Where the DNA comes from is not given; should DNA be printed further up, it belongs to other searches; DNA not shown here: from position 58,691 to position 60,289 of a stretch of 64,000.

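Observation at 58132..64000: pilA followed by a TMTC/PMT-like GT-C + TPR protein (two copies), a Dpm1-like GT2 and a methyltransferase in an AT-richer segment: candidate novel pilin O-glycosylation system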

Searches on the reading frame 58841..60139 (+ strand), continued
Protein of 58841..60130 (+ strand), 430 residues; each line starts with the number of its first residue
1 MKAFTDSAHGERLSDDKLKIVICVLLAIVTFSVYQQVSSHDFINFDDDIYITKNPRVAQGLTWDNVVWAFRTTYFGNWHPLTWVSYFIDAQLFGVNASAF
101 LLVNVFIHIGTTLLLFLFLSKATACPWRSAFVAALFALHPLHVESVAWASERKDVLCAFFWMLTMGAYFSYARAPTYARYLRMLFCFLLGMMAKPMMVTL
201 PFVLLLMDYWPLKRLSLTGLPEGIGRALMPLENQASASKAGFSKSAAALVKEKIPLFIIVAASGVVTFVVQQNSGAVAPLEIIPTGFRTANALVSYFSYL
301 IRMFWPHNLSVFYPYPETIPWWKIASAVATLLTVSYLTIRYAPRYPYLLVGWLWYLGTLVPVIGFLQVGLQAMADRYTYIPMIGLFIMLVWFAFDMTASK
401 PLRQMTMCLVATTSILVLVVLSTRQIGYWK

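Call 45: search_solved_structures(query=A3, max_evalue=10, show_alignments=3)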
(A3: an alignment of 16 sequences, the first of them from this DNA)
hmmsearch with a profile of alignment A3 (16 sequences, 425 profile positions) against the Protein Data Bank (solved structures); distinct sequences matched with E-value up to 10: 0.

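Call 47: search_protein_families(library=pfam, alignment_id=A3, max_evalue=1)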
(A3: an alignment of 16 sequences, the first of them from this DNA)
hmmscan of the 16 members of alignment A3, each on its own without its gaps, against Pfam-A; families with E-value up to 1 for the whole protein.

A. member 1, seq(430 aa): 1 family
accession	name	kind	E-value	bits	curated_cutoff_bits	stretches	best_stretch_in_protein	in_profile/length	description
PF14018.11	DUF4234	-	0.48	11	25.3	1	20-36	3-19/70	Domain of unknown function (DUF4234)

B. families by the number of members that match (of 16 scanned): 7 families
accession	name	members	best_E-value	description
PF13231.12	PMT_2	11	2.9e-10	Dolichyl-phosphate-mannose-protein mannosyltransferase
PF14018.11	DUF4234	2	0.48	Domain of unknown function (DUF4234)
PF02060.20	ISK_Channel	1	0.001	Slow voltage-gated potassium channel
PF10897.14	DUF2713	1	0.16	Protein of unknown function (DUF2713)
PF13765.14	PRY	1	0.17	SPRY-associated domain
PF21790.3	OGG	1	0.2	Putative 8-oxoguanine DNA glycosylase OGG-like protein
PF17238.8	NUP160_helical_2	1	0.39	NUP160, helical domain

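Call 49: predict_structure(alignment_id=A2)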
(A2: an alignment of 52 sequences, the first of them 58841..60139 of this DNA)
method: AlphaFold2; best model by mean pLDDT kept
length: 433 residues; sequences in the alignment: 52
mean_pLDDT: 80.9   pTM: 0.84
mean pLDDT of the five models: 80.9, 80.4, 79.8, 78.7, 78.3
residues with pLDDT >= 90: 187; 70-90: 150; 50-70: 69; < 50: 27
segments of 3 or more residues with pLDDT < 50: 1-3, 309-313, 368-374, 431-433
pLDDT, mean of each block of 10 residues (from residue 1): 50 75 96 75 59 88 93 75 92 88 92 96 92 87 58 89 95 95 96 83 94 86 79 54 87 94 82 69 77 80 61 63 91 94 93 83 50 55 91 85 86 89 73 42
secondary structure, 60 per line:
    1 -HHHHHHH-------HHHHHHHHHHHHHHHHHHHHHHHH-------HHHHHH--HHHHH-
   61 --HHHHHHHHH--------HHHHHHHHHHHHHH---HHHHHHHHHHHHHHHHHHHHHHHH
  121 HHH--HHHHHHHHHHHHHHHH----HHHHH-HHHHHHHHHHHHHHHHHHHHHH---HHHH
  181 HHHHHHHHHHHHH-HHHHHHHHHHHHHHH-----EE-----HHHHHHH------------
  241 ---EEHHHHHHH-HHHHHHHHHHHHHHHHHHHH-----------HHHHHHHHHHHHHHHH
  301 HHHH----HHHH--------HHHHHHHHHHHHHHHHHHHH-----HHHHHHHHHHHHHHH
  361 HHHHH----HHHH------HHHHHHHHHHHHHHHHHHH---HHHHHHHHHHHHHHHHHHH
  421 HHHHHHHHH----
elements in order: H2-8 H16-39 H47-52 H55-59 H63-71 H80-93 H97-123 H126-141 H146-150 H152-173 H177-193 H195-209 H222-228 H246-252 H254-273 H285-304 H309-312 H321-340 H346-365 H370-373 H380-398 H402-429

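Call 51: fold_search(model_id=the predicted structure, library=pdb)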
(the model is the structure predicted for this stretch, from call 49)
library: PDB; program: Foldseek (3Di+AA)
matches with E <= 10: 114; with E <= 0.001: 0
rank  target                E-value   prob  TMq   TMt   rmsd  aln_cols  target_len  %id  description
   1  8b6l_I                1.2e-02  1.00  0.39  0.27  17.2       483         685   13  Subtomogram average of the human Sec61-TRAP-OSTA-translocon (released 2022-12-07)
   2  3rce_A                1.7e-02  1.00  0.40  0.28  12.5       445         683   13  Bacterial oligosaccharyltransferase PglB (released 2011-06-15)
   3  6ftg_5                2.1e-02  1.00  0.45  0.33  16.2       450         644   13  Subtomogram average of OST-containing ribosome-translocon complexes from canine rough microsomal membranes (released 2018-03-21)
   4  6gxc_A                2.8e-02  0.99  0.37  0.25  13.5       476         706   15  Bacterial oligosaccharyltransferase PglB in complex with an inhibitory peptide and a reactive lipid-linked oligosaccha (released 2018-11-14)
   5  5f15                  5.4e-02  0.99  0.37  0.31  11.8       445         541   14  Crystal Structure of ArnT from Cupriavidus metallidurans bound to Undecaprenyl phosphate (released 2016-02-17)
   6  5ogl_A                6.6e-02  0.97  0.37  0.25  13.3       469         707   15  Structure of bacterial oligosaccharyltransferase PglB in complex with an acceptor peptide and an lipid-linked oligosac (released 2017-10-25)
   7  9i5k_A                7.4e-02  1.00  0.43  0.38  12.3       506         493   11  Structure of the Chaetomium thermophilum Pmt4 homodimer (C2 symmetry) (released 2025-12-24)
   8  7wld_U                9.1e-02  0.94  0.34  0.34  11.6       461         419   12  Cryo-EM structure of the human glycosylphosphatidylinositol transamidase complex at 2.53 Angstrom resolution (released 2022-04-27)
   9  8agb_A                1.0e-01  0.99  0.43  0.31  14.7       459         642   12  Structure of yeast oligosaccharylransferase complex with lipid-linked oligosaccharide bound (released 2022-12-07)
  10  6c26_A                1.1e-01  0.99  0.45  0.32  15.1       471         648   11  The Cryo-EM structure of a eukaryotic oligosaccharyl transferase complex (released 2018-01-31)
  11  5ezm                  1.8e-01  0.96  0.36  0.31  12.6       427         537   13  Crystal Structure of ArnT from Cupriavidus metallidurans in the apo state (released 2016-02-17)
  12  9i5l_A                2.3e-01  1.00  0.37  0.24   6.2       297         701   11  Structure of the Chaetomium thermophilum Pmt4 homodimer (C1 symmetry) (released 2025-12-24)
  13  9e61_B                2.6e-01  0.97  0.30  0.20   8.9       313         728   13  Cryo-EM structure of Saccharomyces cerevisiae Pmt4 apo form (released 2025-10-15)
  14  9e6i_B                3.1e-01  0.97  0.30  0.20   8.9       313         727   13  Cryo-EM structure of Saccharomyces cerevisiae Pmt4-Ccw5 complex (released 2025-10-15)
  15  9e61_A                4.6e-01  0.94  0.31  0.20   9.0       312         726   13  Cryo-EM structure of Saccharomyces cerevisiae Pmt4 apo form (released 2025-10-15)
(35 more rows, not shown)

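Call 59: search_protein_representatives(protein=window:58841-60130:+)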
Query: 430 residues. Proteins with E-value up to 0.001 (for the whole library): 65047; up to 1e-10: 37901; up to 1e-30: 16483. The best 150 are listed.
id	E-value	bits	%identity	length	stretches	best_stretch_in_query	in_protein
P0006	1.9e-163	561.2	59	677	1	1-430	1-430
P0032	1.4e-130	452.8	53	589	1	17-430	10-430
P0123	6.5e-121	421.0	50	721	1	21-430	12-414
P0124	3.2e-120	418.7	53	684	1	19-401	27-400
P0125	4.9e-120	418.1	51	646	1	16-430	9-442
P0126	6.2e-120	417.8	49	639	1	16-430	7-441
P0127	1.1e-119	416.9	48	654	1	12-430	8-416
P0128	1.4e-119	416.6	54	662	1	14-397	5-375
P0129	1.8e-119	416.2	49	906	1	19-430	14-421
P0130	3.6e-119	415.3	50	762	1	22-430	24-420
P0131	7.0e-119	414.3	50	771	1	16-430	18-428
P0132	9.7e-119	413.9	50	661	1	14-430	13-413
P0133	2.7e-118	412.4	50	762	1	17-429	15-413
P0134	3.5e-118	412.0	53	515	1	20-430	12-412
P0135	1.0e-117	410.5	53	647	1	21-430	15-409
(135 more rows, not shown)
